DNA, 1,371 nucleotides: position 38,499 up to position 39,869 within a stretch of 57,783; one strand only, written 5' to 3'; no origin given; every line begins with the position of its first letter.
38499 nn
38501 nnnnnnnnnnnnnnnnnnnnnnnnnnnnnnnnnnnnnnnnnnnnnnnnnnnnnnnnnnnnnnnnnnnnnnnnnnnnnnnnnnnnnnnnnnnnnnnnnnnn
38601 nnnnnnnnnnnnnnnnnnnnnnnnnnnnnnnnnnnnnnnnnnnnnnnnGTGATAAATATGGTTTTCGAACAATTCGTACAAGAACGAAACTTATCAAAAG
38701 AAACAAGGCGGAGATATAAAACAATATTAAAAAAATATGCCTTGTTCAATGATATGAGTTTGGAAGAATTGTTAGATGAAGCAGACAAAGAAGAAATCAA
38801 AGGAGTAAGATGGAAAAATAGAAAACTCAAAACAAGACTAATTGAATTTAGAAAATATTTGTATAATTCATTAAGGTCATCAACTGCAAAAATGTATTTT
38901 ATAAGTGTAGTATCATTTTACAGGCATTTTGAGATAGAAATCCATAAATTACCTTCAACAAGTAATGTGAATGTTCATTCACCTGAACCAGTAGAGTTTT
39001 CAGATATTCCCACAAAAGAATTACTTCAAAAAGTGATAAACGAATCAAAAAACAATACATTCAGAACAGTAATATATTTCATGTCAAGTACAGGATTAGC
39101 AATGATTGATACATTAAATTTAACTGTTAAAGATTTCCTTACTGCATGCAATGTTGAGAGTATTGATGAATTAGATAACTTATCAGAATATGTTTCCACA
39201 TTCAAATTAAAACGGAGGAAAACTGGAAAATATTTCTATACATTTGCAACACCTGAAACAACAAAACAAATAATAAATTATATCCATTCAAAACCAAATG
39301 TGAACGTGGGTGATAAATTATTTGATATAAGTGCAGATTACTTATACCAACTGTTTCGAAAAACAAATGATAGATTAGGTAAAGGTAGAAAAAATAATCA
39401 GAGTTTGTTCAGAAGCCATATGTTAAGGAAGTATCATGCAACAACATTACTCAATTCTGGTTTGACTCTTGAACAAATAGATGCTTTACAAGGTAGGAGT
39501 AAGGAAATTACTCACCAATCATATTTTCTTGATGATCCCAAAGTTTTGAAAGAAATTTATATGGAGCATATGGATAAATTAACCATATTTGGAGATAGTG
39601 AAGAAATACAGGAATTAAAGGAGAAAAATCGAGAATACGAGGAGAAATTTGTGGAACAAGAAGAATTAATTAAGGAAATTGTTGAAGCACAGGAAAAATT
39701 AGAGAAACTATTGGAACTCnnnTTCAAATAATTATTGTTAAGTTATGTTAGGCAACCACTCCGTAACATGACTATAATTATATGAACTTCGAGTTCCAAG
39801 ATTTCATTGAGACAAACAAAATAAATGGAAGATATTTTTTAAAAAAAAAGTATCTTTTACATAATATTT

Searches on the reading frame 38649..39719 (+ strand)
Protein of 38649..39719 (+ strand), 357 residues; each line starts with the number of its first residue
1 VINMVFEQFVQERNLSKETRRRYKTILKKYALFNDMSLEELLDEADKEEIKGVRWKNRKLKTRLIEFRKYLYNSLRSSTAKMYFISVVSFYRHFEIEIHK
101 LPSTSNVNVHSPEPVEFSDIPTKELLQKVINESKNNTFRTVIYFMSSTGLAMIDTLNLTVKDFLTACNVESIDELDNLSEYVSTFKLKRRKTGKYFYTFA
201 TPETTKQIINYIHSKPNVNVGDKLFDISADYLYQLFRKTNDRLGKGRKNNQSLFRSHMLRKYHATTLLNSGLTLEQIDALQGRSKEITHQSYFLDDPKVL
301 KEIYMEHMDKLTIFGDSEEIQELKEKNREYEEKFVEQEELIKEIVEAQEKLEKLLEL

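Call 62: search_protein_families(library=phrogs, proteins=[window:38649-39719:+], max_evalue=0.001)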
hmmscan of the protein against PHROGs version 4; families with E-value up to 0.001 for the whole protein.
window:38649-39719:+ (357 aa): 3 families
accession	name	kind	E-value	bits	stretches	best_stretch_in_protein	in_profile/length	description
phrog_1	-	integration and excision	2.2e-15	57.9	1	11-329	179-469/611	integrase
phrog_216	-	integration and excision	4.6e-08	33.5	1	120-306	55-235/301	integrase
phrog_5127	-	integration and excision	7e-05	23.5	1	6-311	127-349/355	integrase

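Call 63: search_protein_families(library=pfam, proteins=[window:38649-39719:+], max_evalue=0.01)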
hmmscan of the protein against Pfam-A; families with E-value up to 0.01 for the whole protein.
window:38649-39719:+ (357 aa): 2 families
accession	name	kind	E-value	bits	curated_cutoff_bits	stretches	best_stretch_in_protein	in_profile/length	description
PF00589.27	Phage_integrase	-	3e-06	27.5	27.1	1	124-292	10-165/172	Phage integrase family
PF16795.10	Phage_integr_3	-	1.2e-05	25.8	27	1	250-309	104-160/161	Archaeal phage integrase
